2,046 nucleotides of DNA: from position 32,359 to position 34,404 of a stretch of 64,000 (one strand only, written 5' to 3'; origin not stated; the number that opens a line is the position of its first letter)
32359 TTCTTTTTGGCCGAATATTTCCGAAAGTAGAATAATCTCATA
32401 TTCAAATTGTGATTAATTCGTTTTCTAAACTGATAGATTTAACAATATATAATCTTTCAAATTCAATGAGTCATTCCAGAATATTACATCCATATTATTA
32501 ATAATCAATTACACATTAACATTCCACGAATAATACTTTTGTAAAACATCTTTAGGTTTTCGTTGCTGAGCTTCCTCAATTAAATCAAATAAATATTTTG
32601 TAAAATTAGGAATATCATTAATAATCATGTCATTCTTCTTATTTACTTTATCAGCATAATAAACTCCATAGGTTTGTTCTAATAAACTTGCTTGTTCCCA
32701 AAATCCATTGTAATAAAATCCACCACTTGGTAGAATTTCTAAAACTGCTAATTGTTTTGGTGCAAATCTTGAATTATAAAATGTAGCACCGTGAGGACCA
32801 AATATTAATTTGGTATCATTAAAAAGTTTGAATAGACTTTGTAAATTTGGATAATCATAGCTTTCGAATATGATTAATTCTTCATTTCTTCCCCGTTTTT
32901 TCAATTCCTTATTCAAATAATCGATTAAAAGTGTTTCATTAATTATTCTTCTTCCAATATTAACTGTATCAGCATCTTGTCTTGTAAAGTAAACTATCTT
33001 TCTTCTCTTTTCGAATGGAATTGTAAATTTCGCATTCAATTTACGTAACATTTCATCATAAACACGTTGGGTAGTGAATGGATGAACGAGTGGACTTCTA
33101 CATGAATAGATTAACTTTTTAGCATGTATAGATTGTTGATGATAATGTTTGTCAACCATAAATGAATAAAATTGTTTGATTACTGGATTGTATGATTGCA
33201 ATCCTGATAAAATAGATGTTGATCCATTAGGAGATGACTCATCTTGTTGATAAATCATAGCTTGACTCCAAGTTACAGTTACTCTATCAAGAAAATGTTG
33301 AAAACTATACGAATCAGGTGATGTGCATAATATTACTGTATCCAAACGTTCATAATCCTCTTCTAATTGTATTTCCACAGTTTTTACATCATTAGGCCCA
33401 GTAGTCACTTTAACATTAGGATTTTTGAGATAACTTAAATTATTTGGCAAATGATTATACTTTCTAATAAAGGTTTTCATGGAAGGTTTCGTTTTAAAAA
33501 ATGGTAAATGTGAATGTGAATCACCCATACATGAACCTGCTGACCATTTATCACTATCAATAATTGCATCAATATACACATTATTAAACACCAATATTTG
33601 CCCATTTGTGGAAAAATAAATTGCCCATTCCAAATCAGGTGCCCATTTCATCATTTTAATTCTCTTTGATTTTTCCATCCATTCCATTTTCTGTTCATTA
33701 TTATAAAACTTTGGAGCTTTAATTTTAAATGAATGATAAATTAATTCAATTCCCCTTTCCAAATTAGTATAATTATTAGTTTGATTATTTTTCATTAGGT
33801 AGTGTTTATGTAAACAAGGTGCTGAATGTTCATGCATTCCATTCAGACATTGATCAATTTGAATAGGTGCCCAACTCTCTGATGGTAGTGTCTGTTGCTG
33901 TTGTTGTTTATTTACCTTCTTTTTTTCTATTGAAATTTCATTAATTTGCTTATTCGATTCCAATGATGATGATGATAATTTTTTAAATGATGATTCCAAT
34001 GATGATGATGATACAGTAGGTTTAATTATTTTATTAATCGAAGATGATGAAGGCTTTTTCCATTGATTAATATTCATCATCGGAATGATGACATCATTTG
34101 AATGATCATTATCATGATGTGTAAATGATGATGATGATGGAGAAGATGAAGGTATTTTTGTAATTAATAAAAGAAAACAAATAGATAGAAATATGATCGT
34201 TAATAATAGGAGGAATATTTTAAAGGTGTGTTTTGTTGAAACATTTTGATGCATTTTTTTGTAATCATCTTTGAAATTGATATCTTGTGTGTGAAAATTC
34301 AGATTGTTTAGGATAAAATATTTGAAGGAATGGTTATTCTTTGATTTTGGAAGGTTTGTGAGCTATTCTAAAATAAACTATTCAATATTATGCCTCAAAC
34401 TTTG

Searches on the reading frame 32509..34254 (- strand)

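Call 40: search_protein_families(library=pfam, proteins=[window:32509-34254:-], max_evalue=0.0001)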
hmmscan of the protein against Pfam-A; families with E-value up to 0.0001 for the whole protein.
window:32509-34254:- (581 aa): 1 family
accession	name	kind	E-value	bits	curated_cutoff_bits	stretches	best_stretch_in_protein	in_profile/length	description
PF04577.19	Glyco_transf_61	-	1.2e-20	74.5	27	1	318-504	1-136/137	Glycosyltransferase 61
